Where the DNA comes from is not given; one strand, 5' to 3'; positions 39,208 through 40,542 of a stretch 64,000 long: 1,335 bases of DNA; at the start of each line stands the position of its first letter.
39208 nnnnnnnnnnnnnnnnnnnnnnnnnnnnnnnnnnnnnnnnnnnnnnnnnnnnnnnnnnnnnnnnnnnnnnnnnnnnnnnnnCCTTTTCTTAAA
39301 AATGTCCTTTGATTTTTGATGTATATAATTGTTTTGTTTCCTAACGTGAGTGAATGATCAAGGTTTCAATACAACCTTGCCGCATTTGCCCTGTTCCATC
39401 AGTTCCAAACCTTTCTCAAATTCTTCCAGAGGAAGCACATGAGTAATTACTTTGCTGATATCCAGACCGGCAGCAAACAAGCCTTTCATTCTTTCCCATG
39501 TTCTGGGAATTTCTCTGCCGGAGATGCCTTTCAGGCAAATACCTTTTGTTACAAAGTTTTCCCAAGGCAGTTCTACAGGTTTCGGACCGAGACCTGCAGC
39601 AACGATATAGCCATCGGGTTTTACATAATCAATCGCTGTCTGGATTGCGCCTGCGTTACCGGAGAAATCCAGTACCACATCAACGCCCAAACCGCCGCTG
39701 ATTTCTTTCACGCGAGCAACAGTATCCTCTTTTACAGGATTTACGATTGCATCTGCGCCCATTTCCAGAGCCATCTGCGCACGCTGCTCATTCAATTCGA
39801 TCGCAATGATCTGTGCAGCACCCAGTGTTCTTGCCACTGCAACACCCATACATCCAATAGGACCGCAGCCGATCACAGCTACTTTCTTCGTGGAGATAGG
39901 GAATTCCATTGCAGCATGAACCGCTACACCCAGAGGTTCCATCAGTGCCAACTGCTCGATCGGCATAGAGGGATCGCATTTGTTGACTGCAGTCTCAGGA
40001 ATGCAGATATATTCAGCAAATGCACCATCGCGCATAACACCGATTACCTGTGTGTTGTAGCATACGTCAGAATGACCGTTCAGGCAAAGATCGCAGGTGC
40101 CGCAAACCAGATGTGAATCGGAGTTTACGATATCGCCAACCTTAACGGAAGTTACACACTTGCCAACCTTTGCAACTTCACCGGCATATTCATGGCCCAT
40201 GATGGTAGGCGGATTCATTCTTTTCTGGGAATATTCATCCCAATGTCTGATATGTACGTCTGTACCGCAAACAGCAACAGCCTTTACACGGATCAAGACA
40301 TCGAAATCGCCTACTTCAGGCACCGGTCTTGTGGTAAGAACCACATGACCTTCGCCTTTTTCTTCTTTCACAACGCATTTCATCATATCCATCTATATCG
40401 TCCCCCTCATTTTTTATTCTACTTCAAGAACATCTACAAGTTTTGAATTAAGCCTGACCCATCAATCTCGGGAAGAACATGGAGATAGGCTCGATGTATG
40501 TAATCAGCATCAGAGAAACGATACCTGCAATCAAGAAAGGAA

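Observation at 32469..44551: GntR-controlled TRAP transporter / Zn-ADH / E1-E2-E3 lipoamide complex / beta-hydroxyacid dehydrogenase island with no assignable substrate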

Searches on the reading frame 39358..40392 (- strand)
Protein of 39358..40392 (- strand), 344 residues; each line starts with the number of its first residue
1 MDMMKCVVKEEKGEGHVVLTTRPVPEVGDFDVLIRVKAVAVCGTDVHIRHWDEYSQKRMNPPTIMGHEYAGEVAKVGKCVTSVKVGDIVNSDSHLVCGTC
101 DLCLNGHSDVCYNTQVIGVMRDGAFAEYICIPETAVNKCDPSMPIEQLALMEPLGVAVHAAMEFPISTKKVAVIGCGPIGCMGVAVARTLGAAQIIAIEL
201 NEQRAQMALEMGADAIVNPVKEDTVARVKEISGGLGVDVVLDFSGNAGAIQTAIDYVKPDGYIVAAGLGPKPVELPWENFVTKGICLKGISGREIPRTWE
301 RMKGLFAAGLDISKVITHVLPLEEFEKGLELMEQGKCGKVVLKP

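Call 3: search_protein_families(library=pfam, proteins=[window:39358-40392:-])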
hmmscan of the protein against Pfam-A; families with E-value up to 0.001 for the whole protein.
window:39358-40392:- (344 aa): 4 families
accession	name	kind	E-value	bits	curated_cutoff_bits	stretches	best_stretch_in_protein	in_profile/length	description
PF00107.32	ADH_zinc_N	-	3.4e-29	101.9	31.8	1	178-302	1-123/129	Zinc-binding dehydrogenase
PF08240.17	ADH_N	-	3.2e-27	95.2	23.5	1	29-138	2-101/104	Alcohol dehydrogenase GroES-like domain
PF13602.12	ADH_zinc_N_2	-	3e-08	35.1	27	1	211-342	1-134/134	Zinc-binding dehydrogenase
PF16912.11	Glu_dehyd_C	-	1.1e-06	28.8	34.9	1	157-289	20-157/211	Glucose dehydrogenase C-terminus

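Call 4: search_protein_families(library=ncbifam, proteins=[window:39358-40392:-])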
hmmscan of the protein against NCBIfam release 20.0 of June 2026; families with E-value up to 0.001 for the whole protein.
window:39358-40392:- (344 aa): 24 families
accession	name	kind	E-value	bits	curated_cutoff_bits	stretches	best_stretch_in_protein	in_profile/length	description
NF003808.0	PRK05396.1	equivalog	2.1e-118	395.1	380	1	4-343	1-339/341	L-threonine 3-dehydrogenase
TIGR00692.1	tdh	equivalog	2.6e-110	368.6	458.35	1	9-343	4-339/340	L-threonine 3-dehydrogenase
NF041097.1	keto_inos_dh_IolM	equivalog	1.1e-67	228.4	450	1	16-343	39-388/389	scyllo-inosose 3-dehydrogenase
NF007375.0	PRK09880.1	equivalog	3.9e-47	160.7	469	1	5-293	7-291/344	L-idonate 5-dehydrogenase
NF007489.0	PRK10083.1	equivalog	7e-42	143.6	376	1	4-342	1-335/339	Zn-dependent oxidoreductase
TIGR03451.1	mycoS_dep_FDH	equivalog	1.5e-41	142.5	512.9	1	5-341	3-355/358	S-(hydroxymethyl)mycothiol dehydrogenase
NF007642.0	PRK10309.1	equivalog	1.1e-38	133.4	550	1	4-267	1-260/347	galactitol-1-phosphate 5-dehydrogenase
NF006940.0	PRK09422.1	equivalog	4.7e-38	131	344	1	4-339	1-330/338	alcohol dehydrogenase AdhP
NF010344.0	PRK13771.1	subfamily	2.2e-35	122.2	349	1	4-343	1-332/334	putative alcohol dehydrogenase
TIGR03366.1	HpnZ_proposed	hypoth_equivalog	1.3e-32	113.3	328.1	1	30-290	6-278/315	putative phosphonate catabolism associated alcohol dehydrogenase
TIGR02818.1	adh_III_F_hyde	equivalog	1.3e-31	110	543.95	2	119-343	134-367/368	S-(hydroxymethyl)glutathione dehydrogenase/class III alcohol dehydrogenase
TIGR03989.1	Rxyl_3153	subfamily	3.3e-30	105.6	440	2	115-337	131-363/370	NDMA-dependent alcohol dehydrogenase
NF041172.1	AcrlCoa_red_Thmprot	equivalog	5.6e-29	101.1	500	1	4-344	1-334/334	acryloyl-CoA reductase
TIGR02824.1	quinone_pig3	subfamily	4.4e-27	94.9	296.8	2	110-343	79-324/325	putative NAD(P)H quinone oxidoreductase, PIG3 family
NF047908.1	AldhRedAhr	equivalog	2e-24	86.1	470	1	21-341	20-332/335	NADPH-dependent aldehyde reductase Ahr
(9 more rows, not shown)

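Call 7: find_encoding_contigs(protein=window:39358-40392:-, flank=10000, max_places=10)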
Protein window:39358-40392:- (344 aa): no gene with exactly this product is on record in the collection.

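Call 9: find_homologous_proteins(query=window:39358-40392:-, max_evalue=1e-40)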
Query window:39358-40392:- (344 aa): 4768 proteins with E <= 1e-40 among 8000 candidates; the best 120 are listed.
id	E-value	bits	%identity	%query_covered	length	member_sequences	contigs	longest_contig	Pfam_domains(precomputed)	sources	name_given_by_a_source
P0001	3.9e-229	777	100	100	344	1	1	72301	PF00107.33,PF16912.12,PF13602.13,PF08240.18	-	-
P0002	8.2e-205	698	87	100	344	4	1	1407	PF00107.33,PF16912.12,PF13602.13,PF08240.18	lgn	-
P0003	1.0e-204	697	89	100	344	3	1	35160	PF00107.33,PF16912.12,PF13602.13,PF08240.18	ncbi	-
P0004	2.1e-196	670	85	100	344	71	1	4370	PF00107.33,PF16912.12,PF13602.13,PF08240.18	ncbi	-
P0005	2.2e-190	650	82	100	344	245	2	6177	PF00107.33,PF16912.12,PF13602.13,PF08240.18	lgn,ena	-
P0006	1.9e-182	624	76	100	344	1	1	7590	PF00107.33,PF16912.12,PF13602.13,PF08240.18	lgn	-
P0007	1.2e-179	615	77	100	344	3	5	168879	PF00107.33,PF13602.13,PF08240.18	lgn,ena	-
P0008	2.1e-176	604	75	100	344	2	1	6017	PF00107.33,PF13602.13,PF08240.18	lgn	-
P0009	8.8e-170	582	76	100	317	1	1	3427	PF00107.33,PF08240.18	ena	-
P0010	2.4e-169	581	76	100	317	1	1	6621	PF00107.33,PF08240.18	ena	-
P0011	2.5e-142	492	60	100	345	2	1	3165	PF00107.33,PF16912.12,PF08240.18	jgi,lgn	-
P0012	9.2e-138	477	59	99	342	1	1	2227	PF00107.33,PF16912.12,PF08240.18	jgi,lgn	-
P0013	1.5e-137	476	59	99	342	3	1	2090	PF00107.33,PF16912.12,PF08240.18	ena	-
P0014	5.3e-136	471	59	100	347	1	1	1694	PF00107.33,PF13602.13,PF08240.18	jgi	jgi:threonine 3-dehydrogenase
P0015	2.1e-131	456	55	99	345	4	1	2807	PF00107.33,PF16912.12,PF08240.18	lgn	-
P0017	8.2e-131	454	59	99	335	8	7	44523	PF00107.33,PF16912.12,PF13602.13,PF08240.18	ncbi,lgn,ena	-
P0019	2.4e-130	453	56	100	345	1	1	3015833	PF00107.33,PF13602.13,PF08240.18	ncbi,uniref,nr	ncbi:L-threonine 3-dehydrogenase [uncultured delta proteobacterium]|uniref:L-threonine 3-dehydrogena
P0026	9.0e-127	441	55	100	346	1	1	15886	PF00107.33,PF16912.12,PF13602.13,PF08240.18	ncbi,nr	ncbi:MAG: L-threonine 3-dehydrogenase [Lachnospiraceae bacterium]|nr:L-threonine 3-dehydrogenase [La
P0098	5.3e-109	382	51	99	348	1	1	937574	PF00107.33,PF16912.12,PF13602.13,PF08240.18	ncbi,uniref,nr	ncbi:L-threonine 3-dehydrogenase [Caloranaerobacter ferrireducens]|uniref:L-threonine 3-dehydrogenas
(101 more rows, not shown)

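Call 10: find_encoding_contigs(protein=P0003, flank=10000, max_places=3)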
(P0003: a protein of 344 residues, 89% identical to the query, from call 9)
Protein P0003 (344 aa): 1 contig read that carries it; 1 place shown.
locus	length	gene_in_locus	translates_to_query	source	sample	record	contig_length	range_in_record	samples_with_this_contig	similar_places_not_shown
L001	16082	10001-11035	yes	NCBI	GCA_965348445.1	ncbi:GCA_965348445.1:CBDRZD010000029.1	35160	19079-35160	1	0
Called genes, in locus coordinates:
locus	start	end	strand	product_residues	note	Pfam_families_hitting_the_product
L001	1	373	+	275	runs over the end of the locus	PF02110:HK, PF08543:Phos_pyr_kin (weak), PF01256:Carb_kinase (weak)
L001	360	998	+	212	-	PF02581:TMP-TENI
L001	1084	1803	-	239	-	PF00392:GntR, PF07729:FCD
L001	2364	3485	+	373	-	PF03480:DctP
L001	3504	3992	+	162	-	PF04290:DctQ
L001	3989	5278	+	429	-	PF06808:DctM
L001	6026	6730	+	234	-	PF00392:GntR, PF07729:FCD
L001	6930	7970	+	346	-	PF03480:DctP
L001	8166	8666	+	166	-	PF04290:DctQ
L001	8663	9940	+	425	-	PF06808:DctM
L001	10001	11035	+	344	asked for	PF08240:ADH_N, PF16912:Glu_dehyd_C (weak), PF00107:ADH_zinc_N, PF13602:ADH_zinc_N_2 (weak)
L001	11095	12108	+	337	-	PF00676:E1_dh, PF02775:TPP_enzyme_C (faint), PF00456:Transketolase_N (weak)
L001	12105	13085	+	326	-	PF02779:Transket_pyr, PF02780:Transketolase_C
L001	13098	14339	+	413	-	PF00364:Biotin_lipoyl, PF02817:E3_binding, PF00198:2-oxoacid_dh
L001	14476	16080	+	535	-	?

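Call 11: find_encoding_contigs(protein=P0007, flank=10000, max_places=3)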
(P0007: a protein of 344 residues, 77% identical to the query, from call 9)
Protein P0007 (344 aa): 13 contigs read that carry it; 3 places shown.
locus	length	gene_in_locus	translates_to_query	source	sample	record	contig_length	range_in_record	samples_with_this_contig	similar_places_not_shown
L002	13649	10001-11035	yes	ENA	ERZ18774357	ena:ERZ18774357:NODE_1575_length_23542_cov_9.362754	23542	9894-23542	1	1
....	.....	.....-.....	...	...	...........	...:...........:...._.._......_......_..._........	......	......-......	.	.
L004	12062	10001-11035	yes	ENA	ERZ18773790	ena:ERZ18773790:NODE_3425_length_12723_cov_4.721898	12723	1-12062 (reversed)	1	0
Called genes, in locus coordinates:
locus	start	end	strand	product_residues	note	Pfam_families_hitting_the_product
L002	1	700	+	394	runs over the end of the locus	PF01808:AICARFT_IMPCHas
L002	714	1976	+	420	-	PF02844:GARS_N, PF01071:GARS_A, PF02786:CPSase_L_D2, PF02222:ATP-grasp (faint), PF02843:GARS_C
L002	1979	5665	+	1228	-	PF18072:FGAR-AT_linker, PF02769:AIRS_C, PF13507:GATase_5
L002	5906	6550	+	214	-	PF00027:cNMP_binding, PF13545:HTH_Crp_2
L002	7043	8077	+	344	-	PF03480:DctP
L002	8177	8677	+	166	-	PF04290:DctQ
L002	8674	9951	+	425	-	PF06808:DctM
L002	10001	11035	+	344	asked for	PF08240:ADH_N, PF00107:ADH_zinc_N, PF13602:ADH_zinc_N_2 (weak)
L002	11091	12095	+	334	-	PF00676:E1_dh, PF13292:DXP_synthase_N (weak), PF02775:TPP_enzyme_C (weak), PF00456:Transketolase_N (weak)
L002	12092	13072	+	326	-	PF02779:Transket_pyr, PF02780:Transketolase_C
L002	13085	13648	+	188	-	?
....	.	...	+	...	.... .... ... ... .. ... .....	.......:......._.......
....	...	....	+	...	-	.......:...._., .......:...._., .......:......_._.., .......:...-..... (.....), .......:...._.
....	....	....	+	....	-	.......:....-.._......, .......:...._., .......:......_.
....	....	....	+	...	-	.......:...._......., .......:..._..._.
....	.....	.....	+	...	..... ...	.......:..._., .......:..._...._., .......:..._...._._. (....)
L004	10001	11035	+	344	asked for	PF08240:ADH_N, PF00107:ADH_zinc_N, PF13602:ADH_zinc_N_2 (weak)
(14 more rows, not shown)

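Call 12: find_encoding_contigs(protein=P0017, flank=10000, max_places=2)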
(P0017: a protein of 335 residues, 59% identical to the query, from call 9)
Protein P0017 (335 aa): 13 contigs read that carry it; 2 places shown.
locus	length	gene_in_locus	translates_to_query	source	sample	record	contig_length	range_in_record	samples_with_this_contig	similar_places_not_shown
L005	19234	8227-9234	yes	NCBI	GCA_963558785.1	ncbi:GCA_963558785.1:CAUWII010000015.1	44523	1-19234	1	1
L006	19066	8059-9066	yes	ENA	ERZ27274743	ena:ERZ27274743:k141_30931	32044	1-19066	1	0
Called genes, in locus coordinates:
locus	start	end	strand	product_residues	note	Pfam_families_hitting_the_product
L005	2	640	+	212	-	?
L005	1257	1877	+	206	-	-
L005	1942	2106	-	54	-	-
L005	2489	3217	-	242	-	PF20772:TACO1_YebC_N, PF01709:Transcrip_reg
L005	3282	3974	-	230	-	PF01205:Impact_N, PF09186:DUF1949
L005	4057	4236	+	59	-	-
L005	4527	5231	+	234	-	PF00392:GntR, PF07729:FCD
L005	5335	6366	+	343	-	PF03480:DctP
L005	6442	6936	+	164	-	PF04290:DctQ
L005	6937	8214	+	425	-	PF06808:DctM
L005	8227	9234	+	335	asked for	PF08240:ADH_N, PF16912:Glu_dehyd_C, PF00107:ADH_zinc_N, PF13602:ADH_zinc_N_2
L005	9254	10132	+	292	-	PF02826:2-Hacid_dh_C, PF03446:NAD_binding_2, PF02153:PDH_N, PF14833:NAD_binding_11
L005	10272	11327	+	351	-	-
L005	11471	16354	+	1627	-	PF16640:Big_3_5, PF00395:SLH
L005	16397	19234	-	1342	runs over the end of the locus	PF22666:Glyco_hydro_2_N2, PF02837:Glyco_hydro_2_N, PF00703:Glyco_hydro_2, PF02836:Glyco_hydro_2_C, PF16355:DUF4982, PF09134:Invasin_D3, PF18565:Glyco_hydro2_C5, PF07532:Big_4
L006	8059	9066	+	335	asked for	PF08240:ADH_N, PF16912:Glu_dehyd_C, PF00107:ADH_zinc_N, PF13602:ADH_zinc_N_2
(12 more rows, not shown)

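Call 13: find_encoding_contigs(protein=P0019, flank=10000, max_places=1)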
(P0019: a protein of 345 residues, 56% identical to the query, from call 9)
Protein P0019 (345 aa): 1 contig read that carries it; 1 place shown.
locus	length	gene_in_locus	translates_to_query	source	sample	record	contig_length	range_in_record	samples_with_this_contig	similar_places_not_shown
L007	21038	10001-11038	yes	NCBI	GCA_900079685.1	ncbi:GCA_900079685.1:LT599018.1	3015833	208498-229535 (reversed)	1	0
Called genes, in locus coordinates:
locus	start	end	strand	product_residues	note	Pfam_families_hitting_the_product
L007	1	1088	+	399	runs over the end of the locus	PF07883:Cupin_2, PF02311:AraC_binding (faint), PF10114:PocR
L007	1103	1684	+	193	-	PF06580:His_kinase, PF02518:HATPase_c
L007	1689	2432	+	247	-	PF00072:Response_reg, PF00165:HTH_AraC (weak), PF12833:HTH_18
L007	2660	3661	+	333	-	PF03480:DctP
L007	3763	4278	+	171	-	PF04290:DctQ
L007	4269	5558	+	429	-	PF06808:DctM, PF03606:DcuC (weak)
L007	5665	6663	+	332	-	PF00676:E1_dh, PF00456:Transketolase_N (weak), PF02775:TPP_enzyme_C (faint)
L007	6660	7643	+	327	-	PF02779:Transket_pyr, PF02780:Transketolase_C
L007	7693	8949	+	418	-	PF00364:Biotin_lipoyl, PF02817:E3_binding, PF00198:2-oxoacid_dh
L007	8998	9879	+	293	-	PF03446:NAD_binding_2, PF03807:F420_oxidored, PF14833:NAD_binding_11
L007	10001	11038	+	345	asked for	PF08240:ADH_N, PF00107:ADH_zinc_N, PF13602:ADH_zinc_N_2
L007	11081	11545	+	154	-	PF03479:PCC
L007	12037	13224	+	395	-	PF00108:Thiolase_N, PF00109:ketoacyl-synt (faint), PF02803:Thiolase_C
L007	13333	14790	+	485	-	PF05598:DUF772, PF01609:DDE_Tnp_1 (weak), PF13751:DDE_Tnp_1_6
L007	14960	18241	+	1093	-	PF00580:UvrD-helicase, PF13245:AAA_19 (faint), PF13361:UvrD_C, PF13538:UvrD_C_2 (faint)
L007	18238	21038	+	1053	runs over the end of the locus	PF12705:PDDEXK_1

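Call 14: find_encoding_contigs(protein=P0026, flank=10000, max_places=1)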
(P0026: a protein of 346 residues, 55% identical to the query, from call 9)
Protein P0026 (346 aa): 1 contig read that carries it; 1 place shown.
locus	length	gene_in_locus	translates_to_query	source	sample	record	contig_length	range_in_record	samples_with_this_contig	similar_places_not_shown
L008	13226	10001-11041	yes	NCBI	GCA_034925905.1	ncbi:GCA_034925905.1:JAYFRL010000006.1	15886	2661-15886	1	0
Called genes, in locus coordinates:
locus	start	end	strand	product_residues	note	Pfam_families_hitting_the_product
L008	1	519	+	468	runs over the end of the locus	PF00133:tRNA-synt_1 (faint), PF01406:tRNA-synt_1e, PF01921:tRNA-synt_1f (faint), PF09334:tRNA-synt_1g (weak), PF09190:DALR_2, PF23493:CysS_C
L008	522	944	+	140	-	PF00636:Ribonuclease_3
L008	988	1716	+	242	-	PF08032:SpoU_sub_bind, PF22435:MRM3-like_sub_bind (weak), PF00588:SpoU_methylase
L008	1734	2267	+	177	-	PF05991:NYN_YacP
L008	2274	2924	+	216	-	PF04542:Sigma70_r2, PF08281:Sigma70_r4_2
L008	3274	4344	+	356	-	-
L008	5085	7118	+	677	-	PF03190:Thioredox_DsbH, PF13899:Thioredoxin_7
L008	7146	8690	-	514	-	PF01266:DAO, PF07992:Pyr_redox_2 (faint), PF00355:Rieske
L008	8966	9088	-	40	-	-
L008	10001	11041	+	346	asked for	PF08240:ADH_N, PF16912:Glu_dehyd_C, PF00107:ADH_zinc_N, PF13602:ADH_zinc_N_2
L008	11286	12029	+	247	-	PF00188:CAP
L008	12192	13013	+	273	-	PF00497:SBP_bac_3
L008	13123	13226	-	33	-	?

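Call 16: search_solved_structures(query=window:39358-40392:-, max_evalue=1e-30)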
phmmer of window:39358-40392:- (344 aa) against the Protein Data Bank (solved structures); distinct sequences matched with E-value up to 1e-30: 23.
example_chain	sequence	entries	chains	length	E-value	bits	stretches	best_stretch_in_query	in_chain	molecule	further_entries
2d8a_A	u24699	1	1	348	2e-82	280.2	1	4-342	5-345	Probable L-threonine 3-dehydrogenase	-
2dfv_A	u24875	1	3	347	2.1e-82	280.2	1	4-342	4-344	Probable L-threonine 3-dehydrogenase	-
3gfb_A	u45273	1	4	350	5.2e-80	272.3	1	4-344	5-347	L-threonine 3-dehydrogenase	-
5kia_A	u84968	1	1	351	1.5e-77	264.2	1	4-342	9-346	L-threonine 3-dehydrogenase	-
2dq4_A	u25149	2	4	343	6.3e-73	249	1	13-344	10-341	L-threonine 3-dehydrogenase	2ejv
5vm2_A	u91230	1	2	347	2.8e-42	148.2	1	16-330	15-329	Alcohol dehydrogenase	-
1rjw_A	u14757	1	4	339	1.3e-39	139.4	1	24-342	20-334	Alcohol dehydrogenase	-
3pii_A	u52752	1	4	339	2e-39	138.8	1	24-342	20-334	Alcohol dehydrogenase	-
4cpd_A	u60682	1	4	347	3.3e-39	138.1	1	28-342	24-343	ALCOHOL DEHYDROGENASE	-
7y9p_A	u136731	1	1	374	1.8e-38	135.7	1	20-290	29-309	Xylitol dehydrogenase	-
1pl6_A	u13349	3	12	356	2.1e-38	135.5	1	13-343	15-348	Sorbitol dehydrogenase | human sorbitol dehydrogenase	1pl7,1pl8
4ej6_A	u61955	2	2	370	5.3e-38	134.1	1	3-324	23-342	Putative zinc-binding dehydrogenase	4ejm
1e3j_A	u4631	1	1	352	1.2e-37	133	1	18-329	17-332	NADP(H)-DEPENDENT KETOSE REDUCTASE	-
3qe3_A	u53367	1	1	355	3.9e-37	131.3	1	13-343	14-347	Sorbitol dehydrogenase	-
6iqd_A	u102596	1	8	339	4.2e-36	127.9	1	7-343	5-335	Alcohol dehydrogenase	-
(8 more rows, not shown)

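Call 94: find_encoding_contigs(protein=P0098, flank=5000, max_places=1)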
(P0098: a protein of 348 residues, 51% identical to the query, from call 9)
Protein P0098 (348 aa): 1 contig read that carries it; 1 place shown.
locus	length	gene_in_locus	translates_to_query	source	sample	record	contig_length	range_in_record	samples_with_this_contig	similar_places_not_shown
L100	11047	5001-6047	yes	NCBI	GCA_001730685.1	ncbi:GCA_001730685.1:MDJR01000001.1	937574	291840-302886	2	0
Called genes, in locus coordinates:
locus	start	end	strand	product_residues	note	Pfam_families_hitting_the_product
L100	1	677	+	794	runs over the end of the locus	PF00403:HMA, PF00122:E1-E2_ATPase, PF00702:Hydrolase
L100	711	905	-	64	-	PF21835:YIEGIA_cap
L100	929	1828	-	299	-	PF14045:YIEGIA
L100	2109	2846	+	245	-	PF02535:Zip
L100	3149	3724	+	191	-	PF10502:Peptidase_S26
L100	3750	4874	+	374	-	PF08331:QueG_DUF1730, PF13484:Fer4_16, PF13646:HEAT_2, PF03130:HEAT_PBS (faint)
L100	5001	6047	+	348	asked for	PF08240:ADH_N, PF16912:Glu_dehyd_C, PF00107:ADH_zinc_N, PF13602:ADH_zinc_N_2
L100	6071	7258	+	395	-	PF00155:Aminotran_1_2, PF01053:Cys_Met_Meta_PP (weak)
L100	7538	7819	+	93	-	PF04456:DUF503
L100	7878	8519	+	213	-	PF22175:Ogg-HhH (weak), PF00730:HhH-GPD, PF00633:HHH, PF10576:EndIII_4Fe-2S (weak)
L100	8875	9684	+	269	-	PF04909:Amidohydro_2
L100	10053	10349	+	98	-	PF13302:Acetyltransf_3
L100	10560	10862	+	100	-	PF12650:DUF3784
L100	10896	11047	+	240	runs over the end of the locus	PF00912:Transgly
